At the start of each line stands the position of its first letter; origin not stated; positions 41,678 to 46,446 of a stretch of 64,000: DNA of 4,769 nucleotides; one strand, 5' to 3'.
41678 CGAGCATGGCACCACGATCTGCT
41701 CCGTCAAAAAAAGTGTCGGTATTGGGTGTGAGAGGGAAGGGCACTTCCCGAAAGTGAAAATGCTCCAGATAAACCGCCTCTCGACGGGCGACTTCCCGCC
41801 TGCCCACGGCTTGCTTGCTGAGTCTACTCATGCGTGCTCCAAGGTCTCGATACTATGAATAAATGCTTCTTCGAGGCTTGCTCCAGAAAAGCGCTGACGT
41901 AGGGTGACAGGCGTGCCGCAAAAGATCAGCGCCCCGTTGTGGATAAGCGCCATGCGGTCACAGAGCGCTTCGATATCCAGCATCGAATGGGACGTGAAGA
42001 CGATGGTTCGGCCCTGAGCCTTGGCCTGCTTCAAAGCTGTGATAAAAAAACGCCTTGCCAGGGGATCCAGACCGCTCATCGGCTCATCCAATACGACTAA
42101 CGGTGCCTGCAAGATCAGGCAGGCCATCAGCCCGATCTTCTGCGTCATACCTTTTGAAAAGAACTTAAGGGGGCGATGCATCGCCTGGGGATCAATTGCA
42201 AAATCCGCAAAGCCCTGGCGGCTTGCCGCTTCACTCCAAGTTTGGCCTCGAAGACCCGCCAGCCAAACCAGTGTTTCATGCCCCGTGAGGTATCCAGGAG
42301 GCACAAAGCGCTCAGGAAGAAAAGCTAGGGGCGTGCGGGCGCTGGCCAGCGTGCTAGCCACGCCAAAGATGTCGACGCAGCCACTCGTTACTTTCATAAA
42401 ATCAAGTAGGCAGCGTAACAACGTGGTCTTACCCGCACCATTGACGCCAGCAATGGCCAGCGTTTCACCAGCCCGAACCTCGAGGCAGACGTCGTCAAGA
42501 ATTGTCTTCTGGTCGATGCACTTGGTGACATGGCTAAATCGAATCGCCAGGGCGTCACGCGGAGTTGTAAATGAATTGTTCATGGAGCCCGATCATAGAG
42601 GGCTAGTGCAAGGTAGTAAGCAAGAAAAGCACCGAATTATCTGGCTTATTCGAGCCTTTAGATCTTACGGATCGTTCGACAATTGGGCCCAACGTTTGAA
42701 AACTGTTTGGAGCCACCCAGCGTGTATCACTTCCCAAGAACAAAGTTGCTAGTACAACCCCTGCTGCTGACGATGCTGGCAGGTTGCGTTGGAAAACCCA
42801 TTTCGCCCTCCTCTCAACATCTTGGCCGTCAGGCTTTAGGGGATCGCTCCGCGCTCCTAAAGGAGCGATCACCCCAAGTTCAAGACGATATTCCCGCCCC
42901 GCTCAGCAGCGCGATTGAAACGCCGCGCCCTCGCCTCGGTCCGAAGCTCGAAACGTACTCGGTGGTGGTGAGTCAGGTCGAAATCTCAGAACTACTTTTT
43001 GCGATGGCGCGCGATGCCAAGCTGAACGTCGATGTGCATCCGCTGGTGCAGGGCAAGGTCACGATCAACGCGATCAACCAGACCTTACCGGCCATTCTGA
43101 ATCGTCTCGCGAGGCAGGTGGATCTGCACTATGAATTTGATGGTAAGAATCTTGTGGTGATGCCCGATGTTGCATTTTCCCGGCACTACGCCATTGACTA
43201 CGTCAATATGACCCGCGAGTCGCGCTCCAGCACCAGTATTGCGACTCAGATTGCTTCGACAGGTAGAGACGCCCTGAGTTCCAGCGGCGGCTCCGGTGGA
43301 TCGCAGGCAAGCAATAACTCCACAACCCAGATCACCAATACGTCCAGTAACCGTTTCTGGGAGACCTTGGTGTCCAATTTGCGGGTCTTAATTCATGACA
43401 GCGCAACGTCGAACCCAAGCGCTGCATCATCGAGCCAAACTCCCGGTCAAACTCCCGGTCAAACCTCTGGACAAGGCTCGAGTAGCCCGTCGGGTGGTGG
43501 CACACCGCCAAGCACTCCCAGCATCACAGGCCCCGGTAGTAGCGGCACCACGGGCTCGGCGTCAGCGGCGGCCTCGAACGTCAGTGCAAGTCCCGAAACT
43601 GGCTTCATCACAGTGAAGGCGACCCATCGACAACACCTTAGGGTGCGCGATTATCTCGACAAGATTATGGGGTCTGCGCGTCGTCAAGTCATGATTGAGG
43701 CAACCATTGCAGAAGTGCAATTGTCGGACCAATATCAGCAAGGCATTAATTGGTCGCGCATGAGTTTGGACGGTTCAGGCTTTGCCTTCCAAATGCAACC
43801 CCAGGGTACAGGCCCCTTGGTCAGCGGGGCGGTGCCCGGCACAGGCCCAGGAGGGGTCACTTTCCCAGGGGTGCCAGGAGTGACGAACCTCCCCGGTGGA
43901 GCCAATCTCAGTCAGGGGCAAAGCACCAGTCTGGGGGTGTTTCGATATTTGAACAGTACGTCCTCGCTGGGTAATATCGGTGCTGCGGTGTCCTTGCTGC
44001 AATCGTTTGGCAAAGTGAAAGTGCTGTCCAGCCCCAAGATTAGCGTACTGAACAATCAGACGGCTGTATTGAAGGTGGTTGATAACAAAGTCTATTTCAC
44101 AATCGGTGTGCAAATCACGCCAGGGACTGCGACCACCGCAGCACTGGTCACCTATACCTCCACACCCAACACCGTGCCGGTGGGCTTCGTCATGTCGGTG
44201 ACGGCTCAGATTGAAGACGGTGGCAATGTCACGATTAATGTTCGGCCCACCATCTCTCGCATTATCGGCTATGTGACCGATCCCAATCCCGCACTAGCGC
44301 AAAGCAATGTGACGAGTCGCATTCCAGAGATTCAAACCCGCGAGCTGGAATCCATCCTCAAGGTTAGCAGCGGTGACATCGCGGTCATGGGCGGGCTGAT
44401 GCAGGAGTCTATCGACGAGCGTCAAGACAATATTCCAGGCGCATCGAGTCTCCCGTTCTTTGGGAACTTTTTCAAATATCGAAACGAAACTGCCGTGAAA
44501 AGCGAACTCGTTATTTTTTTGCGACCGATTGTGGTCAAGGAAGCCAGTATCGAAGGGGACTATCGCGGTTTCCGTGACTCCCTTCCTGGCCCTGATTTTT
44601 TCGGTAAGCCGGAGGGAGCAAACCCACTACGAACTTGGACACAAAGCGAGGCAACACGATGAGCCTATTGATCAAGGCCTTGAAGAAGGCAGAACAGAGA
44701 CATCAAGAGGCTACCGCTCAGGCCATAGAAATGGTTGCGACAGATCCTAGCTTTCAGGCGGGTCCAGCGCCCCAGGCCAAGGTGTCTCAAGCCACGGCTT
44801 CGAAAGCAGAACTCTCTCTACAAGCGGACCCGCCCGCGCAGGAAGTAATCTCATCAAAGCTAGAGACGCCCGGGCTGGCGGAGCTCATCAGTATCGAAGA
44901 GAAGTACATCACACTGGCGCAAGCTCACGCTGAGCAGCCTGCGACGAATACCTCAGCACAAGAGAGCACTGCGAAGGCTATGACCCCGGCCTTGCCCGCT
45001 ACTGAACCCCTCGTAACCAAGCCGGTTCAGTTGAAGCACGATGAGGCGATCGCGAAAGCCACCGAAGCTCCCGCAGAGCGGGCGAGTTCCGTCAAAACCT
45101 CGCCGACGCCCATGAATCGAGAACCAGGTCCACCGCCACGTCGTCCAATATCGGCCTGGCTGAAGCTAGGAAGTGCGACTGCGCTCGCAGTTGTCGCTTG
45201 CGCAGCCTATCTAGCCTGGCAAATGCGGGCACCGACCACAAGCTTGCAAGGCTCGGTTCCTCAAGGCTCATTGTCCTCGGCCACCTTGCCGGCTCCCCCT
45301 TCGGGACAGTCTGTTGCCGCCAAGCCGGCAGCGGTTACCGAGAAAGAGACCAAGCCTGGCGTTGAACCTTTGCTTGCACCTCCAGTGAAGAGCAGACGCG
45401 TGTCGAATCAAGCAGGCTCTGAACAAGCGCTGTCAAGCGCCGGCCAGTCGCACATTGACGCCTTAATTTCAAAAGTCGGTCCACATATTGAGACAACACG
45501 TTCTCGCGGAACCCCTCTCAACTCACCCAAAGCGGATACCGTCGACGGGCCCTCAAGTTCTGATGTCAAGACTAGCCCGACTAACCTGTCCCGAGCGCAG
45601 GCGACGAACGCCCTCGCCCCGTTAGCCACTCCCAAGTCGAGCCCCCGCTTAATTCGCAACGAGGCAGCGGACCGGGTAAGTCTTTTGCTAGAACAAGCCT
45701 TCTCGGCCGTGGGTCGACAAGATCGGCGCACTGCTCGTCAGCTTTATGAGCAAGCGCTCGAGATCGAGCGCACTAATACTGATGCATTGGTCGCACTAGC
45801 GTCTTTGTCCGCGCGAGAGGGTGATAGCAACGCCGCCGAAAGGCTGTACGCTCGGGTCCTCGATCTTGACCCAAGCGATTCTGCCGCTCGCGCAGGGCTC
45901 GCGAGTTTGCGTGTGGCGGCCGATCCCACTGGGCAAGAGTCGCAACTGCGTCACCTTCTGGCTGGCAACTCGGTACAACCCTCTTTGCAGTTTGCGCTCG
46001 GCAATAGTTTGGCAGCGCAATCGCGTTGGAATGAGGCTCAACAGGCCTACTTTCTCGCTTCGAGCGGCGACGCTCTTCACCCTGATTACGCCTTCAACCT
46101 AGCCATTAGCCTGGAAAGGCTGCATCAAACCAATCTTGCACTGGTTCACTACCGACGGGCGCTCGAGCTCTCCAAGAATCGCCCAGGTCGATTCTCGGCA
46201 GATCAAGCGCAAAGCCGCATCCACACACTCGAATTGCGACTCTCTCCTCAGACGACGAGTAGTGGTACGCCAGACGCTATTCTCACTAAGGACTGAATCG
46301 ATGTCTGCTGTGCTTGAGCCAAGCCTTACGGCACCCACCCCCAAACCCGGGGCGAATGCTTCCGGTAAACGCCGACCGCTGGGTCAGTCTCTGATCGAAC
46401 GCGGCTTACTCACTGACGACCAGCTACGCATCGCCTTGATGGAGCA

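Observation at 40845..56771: Divergent MSHA/T2SS-like type IV filament locus with non-canonical gene content and order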

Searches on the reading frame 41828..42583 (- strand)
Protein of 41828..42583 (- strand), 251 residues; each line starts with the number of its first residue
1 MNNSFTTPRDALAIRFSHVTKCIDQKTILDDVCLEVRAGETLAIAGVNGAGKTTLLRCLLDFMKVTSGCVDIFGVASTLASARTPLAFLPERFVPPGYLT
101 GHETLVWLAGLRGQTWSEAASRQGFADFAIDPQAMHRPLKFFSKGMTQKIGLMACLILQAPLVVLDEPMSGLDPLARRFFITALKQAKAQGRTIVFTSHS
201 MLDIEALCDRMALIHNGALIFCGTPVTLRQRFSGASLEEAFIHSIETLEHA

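Call 4: search_protein_families(library=pfam, max_evalue=0.01, proteins=[window:41828-42583:-])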
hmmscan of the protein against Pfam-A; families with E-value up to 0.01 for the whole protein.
window:41828-42583:- (251 aa): 5 families
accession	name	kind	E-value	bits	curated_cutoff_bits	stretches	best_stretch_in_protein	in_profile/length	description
PF00005.33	ABC_tran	-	4.9e-19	69.7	25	1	29-169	1-136/137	ABC transporter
PF13304.12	AAA_21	-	6e-16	59.8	27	2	142-202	238-301/304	AAA domain, putative AbiEii toxin, Type IV TA system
PF02463.25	SMC_N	-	0.0027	17.6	40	0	159-200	158-199/220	RecF/RecN/SMC N terminal domain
PF13191.12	AAA_16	-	0.0044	18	32.6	1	34-72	17-63/167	AAA ATPase domain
PF13476.12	AAA_23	-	0.0081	17.3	27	0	43-59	23-39/201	AAA domain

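Call 6: search_protein_families(library=ncbifam, max_evalue=0.01, proteins=[window:41828-42583:-])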
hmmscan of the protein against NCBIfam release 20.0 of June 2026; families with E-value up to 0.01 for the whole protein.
window:41828-42583:- (251 aa): 187 families (the best 25 are shown)
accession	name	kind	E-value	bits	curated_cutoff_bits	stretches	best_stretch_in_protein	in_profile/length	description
TIGR01188.1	drrA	subfamily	4.4e-38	131.3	312.45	1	25-238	5-221/302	daunorubicin resistance ABC transporter, ATP-binding protein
NF033858.1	ABC2_perm_RbbA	equivalog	8.9e-32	109.9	1050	1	9-248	262-504/909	ribosome-associated ATPase/putative transporter RbbA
NF010059.0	PRK13536.1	equivalog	1.3e-30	106.4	549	1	7-238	37-271/342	nodulation factor ABC transporter ATP-binding protein NodI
NF010060.0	PRK13537.1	equivalog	1.3e-30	106.3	521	1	11-241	13-246/314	nodulation factor ABC transporter ATP-binding protein NodI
TIGR01288.1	nodI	equivalog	8.1e-28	97.3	424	1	12-239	3-233/303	nodulation factor ABC transporter ATP-binding protein NodI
TIGR01257.1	rim_protein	equivalog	2.9e-27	94.1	4012.85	1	27-234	1953-2163/2272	rim ABC transporter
TIGR03522.1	GldA_ABC_ATP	equivalog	5e-27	95.1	402.6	1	13-227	2-218/301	gliding motility-associated ABC transporter ATP-binding subunit GldA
TIGR04521.1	ECF_ATPase_2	equivalog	2.6e-26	92.4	330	2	129-228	132-232/279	energy-coupling factor transporter ATPase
TIGR03740.1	galliderm_ABC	subfamily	1.1e-25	90.6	309.75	1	17-221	4-204/223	lantibiotic protection ABC transporter ATP-binding subunit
TIGR03864.1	PQQ_ABC_ATP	hypoth_equivalog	4.3e-25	88.5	302.25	1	14-243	2-234/236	ABC transporter, ATP-binding subunit, PQQ-dependent alcohol dehydrogenase system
TIGR01189.1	ccmA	equivalog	2.6e-23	82.7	131.6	1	23-205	10-191/198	heme ABC exporter ATP-binding protein CcmA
NF010061.0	PRK13538.1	equivalog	7.8e-23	81.1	195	1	18-205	10-197/211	cytochrome c biogenesis heme-transporting ATPase CcmA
TIGR03258.1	PhnT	equivalog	1.1e-22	80.6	499.15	1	14-231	9-230/359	2-aminoethylphosphonate ABC transport system ATP-binding subunit PhnT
NF047565.1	PSM_export_PmtA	equivalog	1.5e-22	80.2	350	1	25-232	13-219/282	phenol-soluble modulin export ABC transporter ATP-binding protein PmtA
NF053840.1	MnTportMntADein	equivalog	1.6e-22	80.2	400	1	17-247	5-235/240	manganese ABC transporter ATP-binding protein MntA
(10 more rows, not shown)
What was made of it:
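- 41828..42583 (-): ABC transporter ATPase of the ABC-2/DrrA-NodI-GldA type, 251 aa; its stop overlaps the MshM-like start (ATGA). Pfam ABC_tran 4.9e-19; NCBIfam drrA subfamily 4.4e-38 (calls 4, 6).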

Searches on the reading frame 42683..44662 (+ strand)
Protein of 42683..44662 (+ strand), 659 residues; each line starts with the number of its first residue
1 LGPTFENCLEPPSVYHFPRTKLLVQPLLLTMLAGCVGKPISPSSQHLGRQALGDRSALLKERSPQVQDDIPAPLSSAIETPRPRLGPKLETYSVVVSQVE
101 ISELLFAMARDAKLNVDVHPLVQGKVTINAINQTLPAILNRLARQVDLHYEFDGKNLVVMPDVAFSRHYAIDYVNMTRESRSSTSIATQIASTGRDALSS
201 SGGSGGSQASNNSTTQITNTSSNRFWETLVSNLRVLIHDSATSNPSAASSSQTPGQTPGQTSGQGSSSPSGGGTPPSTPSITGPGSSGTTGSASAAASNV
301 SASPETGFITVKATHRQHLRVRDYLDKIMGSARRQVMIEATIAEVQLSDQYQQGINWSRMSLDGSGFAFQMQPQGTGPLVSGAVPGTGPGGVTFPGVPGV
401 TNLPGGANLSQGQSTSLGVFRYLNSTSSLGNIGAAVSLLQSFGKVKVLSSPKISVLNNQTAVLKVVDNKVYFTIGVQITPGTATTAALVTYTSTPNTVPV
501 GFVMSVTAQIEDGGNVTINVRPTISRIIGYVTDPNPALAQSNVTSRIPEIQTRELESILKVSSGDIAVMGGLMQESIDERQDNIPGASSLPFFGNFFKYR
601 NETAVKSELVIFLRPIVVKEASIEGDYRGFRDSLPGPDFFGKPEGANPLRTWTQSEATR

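Call 4: search_protein_families(library=pfam, max_evalue=0.01, proteins=[window:42683-44662:+])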
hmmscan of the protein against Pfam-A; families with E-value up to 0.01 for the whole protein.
window:42683-44662:+ (659 aa): 3 families
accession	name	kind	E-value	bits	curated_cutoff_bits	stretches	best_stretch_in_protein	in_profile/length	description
PF00263.26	Secretin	-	4.8e-33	114.6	27.5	1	439-619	2-169/169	Bacterial type II and III secretion system protein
PF07660.19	STN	-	8.7e-06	25.9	28.4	1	115-161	2-51/52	Secretin and TonB N terminus short domain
PF07655.18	Secretin_N_2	-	1.4e-05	25.9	23.4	1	167-239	2-79/91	Secretin N-terminal domain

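Call 6: search_protein_families(library=ncbifam, max_evalue=0.01, proteins=[window:42683-44662:+])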
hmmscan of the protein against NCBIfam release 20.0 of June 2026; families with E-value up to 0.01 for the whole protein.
window:42683-44662:+ (659 aa): 9 families
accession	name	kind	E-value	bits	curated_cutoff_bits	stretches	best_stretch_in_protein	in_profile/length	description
TIGR02519.1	pilus_MshL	equivalog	1.2e-70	237.9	250.2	1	302-618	3-290/290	pilus (MSHA type) biogenesis protein MshL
TIGR02517.1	type_II_gspD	equivalog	2.8e-46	158.2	351.35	1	227-620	247-592/600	type II secretion system secretin GspD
TIGR02515.1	IV_pilus_PilQ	subfamily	8.8e-29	100.7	284.35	1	295-619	132-428/428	type IV pilus secretin PilQ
TIGR02516.1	type_III_yscC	equivalog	4.7e-27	94.7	238.45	2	282-619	183-462/463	type III secretion system outer membrane ring subunit SctC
NF011873.0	PRK15346.1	equivalog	1.9e-16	59.9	524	1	430-613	327-488/499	EscC/YscC/HrcC family type III secretion system outer membrane ring protein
NF010083.0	PRK13568.1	equivalog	3.9e-14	52.2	554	1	439-619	259-418/419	DNA uptake porin HofQ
TIGR02520.1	pilus_B_mal_scr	equivalog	5.8e-13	48.2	287.65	2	434-582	341-482/513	PilN family type IVB pilus formation outer membrane protein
NF042912.1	Amuc_1098_fam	equivalog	9.9e-12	43.7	750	1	499-616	663-794/805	Amuc_1098 family type IV pilus outer membrane protein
NF007851.2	PRK10560.1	exception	2.7e-08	33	598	1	546-619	337-410/412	DNA uptake porin HofQ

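Call 37: search_solved_structures(query=window:42722-44662:+, max_evalue=0.00001)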
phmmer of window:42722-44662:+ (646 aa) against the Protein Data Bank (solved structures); distinct sequences matched with E-value up to 0.00001: 20.
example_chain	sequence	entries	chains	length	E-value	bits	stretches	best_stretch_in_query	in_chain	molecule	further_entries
5wln_G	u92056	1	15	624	3.5e-15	58.9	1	417-609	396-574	Type II secretion system protein D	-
3jc8_Qa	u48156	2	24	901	8.1e-14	54.4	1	286-608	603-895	PilQ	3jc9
5w68_A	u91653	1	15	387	1.2e-13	53.8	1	273-608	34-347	Putative type II secretion protein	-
6hcg_A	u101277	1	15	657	1.4e-13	53.6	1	319-608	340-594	Type II secretion system protein D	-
5zdh_A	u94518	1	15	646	2.5e-13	52.8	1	273-608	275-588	Type II secretion system protein D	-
6i1x_A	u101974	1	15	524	2.9e-13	52.6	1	271-611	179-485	Type II secretion system protein D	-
5wq7_A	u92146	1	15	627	3.1e-13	52.5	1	279-610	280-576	Putative type II secretion system protein D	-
6i1y_A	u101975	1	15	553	4.9e-13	51.8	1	273-608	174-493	General secretion pathway protein GspD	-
9k8v_A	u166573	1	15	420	6.9e-13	51.3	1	318-608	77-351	General secretion pathway protein D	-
5wq8_A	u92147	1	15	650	2.3e-12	49.6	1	318-608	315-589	Type II secretion system protein D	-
5wq9_A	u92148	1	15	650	7.9e-12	47.8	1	318-608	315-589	Type II secretion system protein D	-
6rwk_X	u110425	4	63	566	2.8e-10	42.7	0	528-610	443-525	Outer membrane protein MxiD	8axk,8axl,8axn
6w6m_A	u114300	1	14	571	3.1e-09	39.3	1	287-605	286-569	Type IV pilus secretin PilQ family protein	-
4av2_A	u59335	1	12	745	6.6e-08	34.9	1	277-606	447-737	TYPE IV PILUS BIOGENESIS AND COMPETENCE PROTEIN PILQ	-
6ve2_A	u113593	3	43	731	1.1e-07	34.2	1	318-610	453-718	Fimbrial assembly protein PilQ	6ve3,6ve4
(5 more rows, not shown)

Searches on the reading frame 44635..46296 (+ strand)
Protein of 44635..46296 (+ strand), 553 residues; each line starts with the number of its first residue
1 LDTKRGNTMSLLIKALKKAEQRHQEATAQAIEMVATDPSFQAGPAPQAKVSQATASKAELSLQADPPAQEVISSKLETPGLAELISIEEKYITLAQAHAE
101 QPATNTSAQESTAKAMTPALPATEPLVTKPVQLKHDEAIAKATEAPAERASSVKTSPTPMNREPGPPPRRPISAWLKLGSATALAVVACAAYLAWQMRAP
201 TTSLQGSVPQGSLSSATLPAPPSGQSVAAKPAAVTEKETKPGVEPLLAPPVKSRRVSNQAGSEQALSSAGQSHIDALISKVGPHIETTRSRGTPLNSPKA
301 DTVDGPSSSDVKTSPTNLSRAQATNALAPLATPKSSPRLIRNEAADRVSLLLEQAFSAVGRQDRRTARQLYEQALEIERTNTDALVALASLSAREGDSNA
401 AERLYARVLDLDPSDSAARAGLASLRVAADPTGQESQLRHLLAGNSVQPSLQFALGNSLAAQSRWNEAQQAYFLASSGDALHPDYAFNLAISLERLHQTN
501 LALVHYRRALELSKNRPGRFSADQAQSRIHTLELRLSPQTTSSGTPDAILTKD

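Call 4: search_protein_families(library=pfam, max_evalue=0.01, proteins=[window:44635-46296:+])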
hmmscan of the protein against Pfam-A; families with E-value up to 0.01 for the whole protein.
window:44635-46296:+ (553 aa): 10 families
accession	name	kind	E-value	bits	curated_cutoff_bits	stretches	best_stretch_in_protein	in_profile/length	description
PF07719.23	TPR_2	-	4.9e-11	42.3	27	1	484-515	2-33/34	Tetratricopeptide repeat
PF00515.34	TPR_1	-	1.2e-09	38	27.8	1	487-514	5-32/34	Tetratricopeptide repeat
PF13176.12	TPR_7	-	1.5e-07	31.4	27.9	1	384-414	1-31/36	Tetratricopeptide repeat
PF13431.12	TPR_17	-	3.3e-07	30.5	24.4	0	370-402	1-33/34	Tetratricopeptide repeat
PF14559.12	TPR_19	-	4.8e-07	30.5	25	1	361-425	4-68/68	Tetratricopeptide repeat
PF13181.12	TPR_8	-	6.8e-06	26.3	25.7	0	383-414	2-33/34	Tetratricopeptide repeat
PF13414.12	TPR_11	-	3e-05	24.1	26.8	0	367-389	13-35/42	TPR repeat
PF13428.12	TPR_14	-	5.8e-05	23.8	23.5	1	383-424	2-43/44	Tetratricopeptide repeat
PF13424.12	TPR_12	-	0.0011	19.5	30.1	0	488-528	8-48/77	Tetratricopeptide repeat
PF23914.1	TPR_CcmH_CycH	-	0.0054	17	42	1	362-416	101-155/158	Cytochrome c-type biogenesis protein H TPR domain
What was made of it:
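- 44659..46296 (+): MshN/GspB-like bitopic TPR protein (545 aa): conserved N-terminal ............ motif, one TM segment, C-terminal TPRs. TPR Pfam hits (call 4).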

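Call 6: search_protein_families(library=ncbifam, max_evalue=0.01, proteins=[window:44635-46296:+])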
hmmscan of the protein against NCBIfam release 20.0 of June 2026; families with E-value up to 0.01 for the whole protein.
window:44635-46296:+ (553 aa): 13 families
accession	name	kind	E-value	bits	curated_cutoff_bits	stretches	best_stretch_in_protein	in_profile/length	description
TIGR02917.1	PEP_TPR_lipo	equivalog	1e-10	40.2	312.2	1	350-428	467-545/899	XrtA/PEP-CTERM system TPR-repeat protein PrsT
TIGR02552.1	LcrH_SycD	equivalog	4e-09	36.3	104.8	1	450-517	53-120/136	SycD/LcrH family type III secretion system chaperone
NF008520.0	PRK11447.1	equivalog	2.8e-08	32.1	858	1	346-471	349-483/1157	cellulose synthase complex outer membrane protein BcsC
NF033758.1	gliding_GltE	equivalog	9.8e-07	28.1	225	1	364-425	102-163/411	adventurous gliding motility TPR repeat lipoprotein GltE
NF033920.0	C39_PA2778_fam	equivalog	1.3e-06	28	150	1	440-513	181-254/255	PA2778 family cysteine peptidase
NF040959.1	MamA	equivalog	5.2e-06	26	200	1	346-513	35-203/204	magnetosome protein MamA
TIGR02521.1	type_IV_pilW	equivalog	8e-06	25.6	154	1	352-416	35-99/234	type IV pilus biogenesis/stability protein PilW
NF008757.0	PRK11788.1-5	equivalog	0.00022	20.5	363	1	350-463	182-296/388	lipopolysaccharide assembly protein LapB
NF052230.1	T9SS_PorE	exception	0.00079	17.8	600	1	352-437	61-146/648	PorE family type IX secretion system protein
NF008017.0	PRK10747.1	equivalog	0.0014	17.6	608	1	428-512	307-390/398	protoheme IX biogenesis protein HemY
NF047371.1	FlcA_CTERM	equivalog_domain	0.0018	16.8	300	0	367-410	174-535/646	periplasmic flagellar collar protein FlcA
NF047507.1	TPR_BatC_Lepto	exception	0.0059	16.1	175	0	393-437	107-151/214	TPR repeat-containing protein BatC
NF008755.0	PRK11788.1-3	equivalog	0.0063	15.9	430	1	351-421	183-253/388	lipopolysaccharide assembly protein LapB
